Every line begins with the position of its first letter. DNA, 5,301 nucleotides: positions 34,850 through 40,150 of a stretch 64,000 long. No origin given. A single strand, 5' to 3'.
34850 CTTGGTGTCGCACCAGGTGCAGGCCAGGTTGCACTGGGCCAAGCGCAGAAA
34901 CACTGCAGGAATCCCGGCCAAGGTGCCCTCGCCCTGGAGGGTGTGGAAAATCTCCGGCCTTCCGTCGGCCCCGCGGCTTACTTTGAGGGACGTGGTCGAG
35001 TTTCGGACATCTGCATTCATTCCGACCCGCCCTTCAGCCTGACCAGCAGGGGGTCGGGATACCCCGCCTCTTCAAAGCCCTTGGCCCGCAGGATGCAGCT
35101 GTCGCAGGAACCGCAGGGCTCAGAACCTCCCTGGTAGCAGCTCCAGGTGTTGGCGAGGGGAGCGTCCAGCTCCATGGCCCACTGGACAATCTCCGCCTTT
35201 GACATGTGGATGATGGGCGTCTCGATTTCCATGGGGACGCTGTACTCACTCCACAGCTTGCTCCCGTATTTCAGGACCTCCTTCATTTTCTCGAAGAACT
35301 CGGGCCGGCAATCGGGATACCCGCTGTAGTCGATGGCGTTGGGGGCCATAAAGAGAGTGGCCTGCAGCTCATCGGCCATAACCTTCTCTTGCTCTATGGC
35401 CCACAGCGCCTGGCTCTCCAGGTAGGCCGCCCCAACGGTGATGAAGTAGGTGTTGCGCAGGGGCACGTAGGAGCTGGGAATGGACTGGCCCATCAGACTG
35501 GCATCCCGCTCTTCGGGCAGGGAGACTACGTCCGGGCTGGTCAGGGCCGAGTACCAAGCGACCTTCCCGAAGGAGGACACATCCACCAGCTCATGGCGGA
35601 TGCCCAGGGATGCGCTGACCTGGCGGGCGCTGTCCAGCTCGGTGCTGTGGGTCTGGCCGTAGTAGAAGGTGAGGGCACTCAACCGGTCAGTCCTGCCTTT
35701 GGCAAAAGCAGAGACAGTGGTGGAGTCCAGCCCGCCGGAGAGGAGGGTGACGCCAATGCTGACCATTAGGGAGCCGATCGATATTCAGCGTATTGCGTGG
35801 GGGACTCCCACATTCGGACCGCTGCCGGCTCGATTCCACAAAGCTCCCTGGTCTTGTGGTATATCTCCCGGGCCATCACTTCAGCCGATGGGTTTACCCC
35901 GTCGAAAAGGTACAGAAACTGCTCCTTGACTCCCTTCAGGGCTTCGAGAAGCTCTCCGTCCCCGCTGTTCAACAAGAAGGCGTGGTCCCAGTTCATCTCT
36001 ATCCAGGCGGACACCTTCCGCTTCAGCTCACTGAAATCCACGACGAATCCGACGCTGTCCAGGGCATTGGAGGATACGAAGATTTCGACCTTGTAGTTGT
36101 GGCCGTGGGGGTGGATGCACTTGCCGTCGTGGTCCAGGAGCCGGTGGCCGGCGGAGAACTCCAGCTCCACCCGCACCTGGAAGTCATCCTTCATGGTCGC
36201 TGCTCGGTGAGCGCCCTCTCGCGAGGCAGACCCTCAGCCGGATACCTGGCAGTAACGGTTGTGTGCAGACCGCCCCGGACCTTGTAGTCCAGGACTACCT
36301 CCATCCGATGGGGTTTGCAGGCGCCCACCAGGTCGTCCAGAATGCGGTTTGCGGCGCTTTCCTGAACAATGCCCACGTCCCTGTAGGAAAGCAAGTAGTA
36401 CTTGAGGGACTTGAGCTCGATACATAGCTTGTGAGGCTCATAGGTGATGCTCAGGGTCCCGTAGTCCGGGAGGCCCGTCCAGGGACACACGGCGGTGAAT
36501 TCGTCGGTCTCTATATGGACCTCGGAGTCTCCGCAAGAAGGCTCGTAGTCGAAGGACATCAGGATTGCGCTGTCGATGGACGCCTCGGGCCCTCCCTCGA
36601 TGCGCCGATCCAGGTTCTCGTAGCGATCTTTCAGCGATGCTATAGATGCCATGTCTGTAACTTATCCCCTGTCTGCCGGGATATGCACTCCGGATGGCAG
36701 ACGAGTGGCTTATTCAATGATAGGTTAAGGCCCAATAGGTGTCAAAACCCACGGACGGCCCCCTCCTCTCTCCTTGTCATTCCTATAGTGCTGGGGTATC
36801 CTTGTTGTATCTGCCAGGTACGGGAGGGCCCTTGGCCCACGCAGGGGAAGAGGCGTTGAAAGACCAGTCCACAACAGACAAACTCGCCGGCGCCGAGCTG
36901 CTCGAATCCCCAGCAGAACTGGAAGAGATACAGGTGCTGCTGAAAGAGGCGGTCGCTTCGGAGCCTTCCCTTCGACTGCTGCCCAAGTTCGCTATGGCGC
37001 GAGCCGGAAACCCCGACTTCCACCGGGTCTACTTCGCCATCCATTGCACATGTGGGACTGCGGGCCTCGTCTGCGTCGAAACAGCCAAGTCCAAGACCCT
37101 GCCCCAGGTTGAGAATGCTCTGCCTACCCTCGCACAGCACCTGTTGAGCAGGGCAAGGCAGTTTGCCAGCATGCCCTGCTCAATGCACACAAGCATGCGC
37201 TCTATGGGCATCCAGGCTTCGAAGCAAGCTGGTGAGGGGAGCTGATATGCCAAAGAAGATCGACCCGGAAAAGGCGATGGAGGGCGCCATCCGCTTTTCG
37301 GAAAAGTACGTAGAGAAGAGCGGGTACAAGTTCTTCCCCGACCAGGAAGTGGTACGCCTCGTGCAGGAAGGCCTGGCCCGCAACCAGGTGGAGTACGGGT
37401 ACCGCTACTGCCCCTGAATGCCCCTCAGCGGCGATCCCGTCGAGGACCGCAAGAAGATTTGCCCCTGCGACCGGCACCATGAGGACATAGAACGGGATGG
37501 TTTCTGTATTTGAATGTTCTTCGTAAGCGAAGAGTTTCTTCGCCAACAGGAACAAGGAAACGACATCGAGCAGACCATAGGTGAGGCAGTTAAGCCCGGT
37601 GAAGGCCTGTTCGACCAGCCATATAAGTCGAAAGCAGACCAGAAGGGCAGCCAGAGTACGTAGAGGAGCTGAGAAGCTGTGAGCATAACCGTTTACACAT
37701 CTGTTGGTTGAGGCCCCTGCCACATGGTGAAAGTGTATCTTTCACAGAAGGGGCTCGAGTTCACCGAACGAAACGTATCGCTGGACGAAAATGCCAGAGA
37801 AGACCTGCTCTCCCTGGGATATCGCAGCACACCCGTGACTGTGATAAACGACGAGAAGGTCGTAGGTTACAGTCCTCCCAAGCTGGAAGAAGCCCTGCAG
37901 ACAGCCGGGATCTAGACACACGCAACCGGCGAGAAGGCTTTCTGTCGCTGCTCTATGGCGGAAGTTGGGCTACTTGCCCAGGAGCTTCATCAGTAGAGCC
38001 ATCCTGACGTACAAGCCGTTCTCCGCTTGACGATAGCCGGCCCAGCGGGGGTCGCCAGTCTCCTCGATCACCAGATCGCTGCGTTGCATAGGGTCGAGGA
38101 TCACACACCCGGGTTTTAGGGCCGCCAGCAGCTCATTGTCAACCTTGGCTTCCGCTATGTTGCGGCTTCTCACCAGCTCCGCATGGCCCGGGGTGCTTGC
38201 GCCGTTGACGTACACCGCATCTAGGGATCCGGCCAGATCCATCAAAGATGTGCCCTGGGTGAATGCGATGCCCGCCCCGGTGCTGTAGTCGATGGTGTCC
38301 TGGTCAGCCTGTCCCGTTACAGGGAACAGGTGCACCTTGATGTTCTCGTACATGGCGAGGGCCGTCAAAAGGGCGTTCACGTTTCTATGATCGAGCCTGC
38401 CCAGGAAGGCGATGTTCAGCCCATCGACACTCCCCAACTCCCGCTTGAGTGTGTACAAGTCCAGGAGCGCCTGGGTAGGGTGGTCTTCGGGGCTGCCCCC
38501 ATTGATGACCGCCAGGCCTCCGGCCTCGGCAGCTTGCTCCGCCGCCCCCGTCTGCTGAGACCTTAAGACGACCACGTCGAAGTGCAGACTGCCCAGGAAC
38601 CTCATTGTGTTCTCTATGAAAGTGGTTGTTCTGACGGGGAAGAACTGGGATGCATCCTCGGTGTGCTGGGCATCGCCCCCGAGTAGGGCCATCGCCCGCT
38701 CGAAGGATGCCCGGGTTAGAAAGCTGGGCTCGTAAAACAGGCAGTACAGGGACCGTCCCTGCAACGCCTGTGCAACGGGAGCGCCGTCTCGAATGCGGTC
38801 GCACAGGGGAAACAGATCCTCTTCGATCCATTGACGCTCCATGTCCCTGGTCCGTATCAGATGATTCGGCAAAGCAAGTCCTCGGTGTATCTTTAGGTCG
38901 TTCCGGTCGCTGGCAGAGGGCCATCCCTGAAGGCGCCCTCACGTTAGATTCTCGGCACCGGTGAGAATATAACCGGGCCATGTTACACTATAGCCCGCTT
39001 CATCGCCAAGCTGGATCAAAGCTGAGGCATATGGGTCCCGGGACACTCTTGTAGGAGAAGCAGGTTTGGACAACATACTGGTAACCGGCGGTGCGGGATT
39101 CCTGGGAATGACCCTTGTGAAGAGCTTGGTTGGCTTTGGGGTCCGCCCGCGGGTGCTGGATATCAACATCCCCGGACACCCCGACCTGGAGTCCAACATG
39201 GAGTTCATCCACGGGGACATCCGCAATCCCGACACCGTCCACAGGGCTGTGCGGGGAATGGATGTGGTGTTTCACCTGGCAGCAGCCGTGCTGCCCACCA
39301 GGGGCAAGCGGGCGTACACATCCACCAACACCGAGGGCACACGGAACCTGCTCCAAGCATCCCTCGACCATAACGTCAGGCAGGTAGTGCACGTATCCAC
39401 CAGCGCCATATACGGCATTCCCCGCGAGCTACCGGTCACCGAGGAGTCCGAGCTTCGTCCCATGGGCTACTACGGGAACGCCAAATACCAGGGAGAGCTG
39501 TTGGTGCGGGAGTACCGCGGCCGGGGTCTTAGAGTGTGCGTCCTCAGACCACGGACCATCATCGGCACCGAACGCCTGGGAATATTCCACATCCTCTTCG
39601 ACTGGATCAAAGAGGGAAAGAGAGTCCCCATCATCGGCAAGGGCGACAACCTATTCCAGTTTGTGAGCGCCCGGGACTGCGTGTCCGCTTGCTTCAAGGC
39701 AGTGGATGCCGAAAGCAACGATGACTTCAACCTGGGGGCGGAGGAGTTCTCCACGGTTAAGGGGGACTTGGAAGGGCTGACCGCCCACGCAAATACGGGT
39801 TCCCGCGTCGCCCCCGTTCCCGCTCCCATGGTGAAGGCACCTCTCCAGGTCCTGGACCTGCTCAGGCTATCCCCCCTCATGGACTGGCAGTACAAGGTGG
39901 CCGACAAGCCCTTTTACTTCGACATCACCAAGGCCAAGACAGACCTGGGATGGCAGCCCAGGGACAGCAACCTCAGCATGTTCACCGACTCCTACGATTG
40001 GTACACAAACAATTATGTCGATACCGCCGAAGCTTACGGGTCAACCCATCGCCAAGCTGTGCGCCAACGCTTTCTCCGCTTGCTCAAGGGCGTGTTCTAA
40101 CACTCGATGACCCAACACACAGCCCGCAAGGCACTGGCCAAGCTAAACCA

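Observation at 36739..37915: Operon-level picture: an all-selenium FTR-to-redoxin relay plus a tightly coupled unknown ORF, masked by a 173-aa antisense ORF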

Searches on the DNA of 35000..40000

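Call 12: search_rna_families(source=window, start=35000, end=40000, threshold=evalue, max_evalue=10)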
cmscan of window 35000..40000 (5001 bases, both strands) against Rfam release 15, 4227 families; matches with E-value up to 10: 4.
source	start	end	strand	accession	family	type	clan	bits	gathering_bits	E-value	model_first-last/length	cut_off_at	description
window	38734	38790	-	RF00107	FinP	Gene;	CL00016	21.1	45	1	1-76/76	no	FinP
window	39542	39566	-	RF01275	sR22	Gene; snRNA; snoRNA; CD-box;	-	17.9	40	4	1-58/58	no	Small nucleolar RNA sR22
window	37144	37183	-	RF03766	mir-3155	Gene; miRNA;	-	17.4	70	8.3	7-46/56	no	mir-3155 microRNA precursor family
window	35084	35177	-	RF02166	PVT1_3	Gene; lncRNA;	-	16.2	45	0.7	1-95/95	no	Pvt1 oncogene conserved region 3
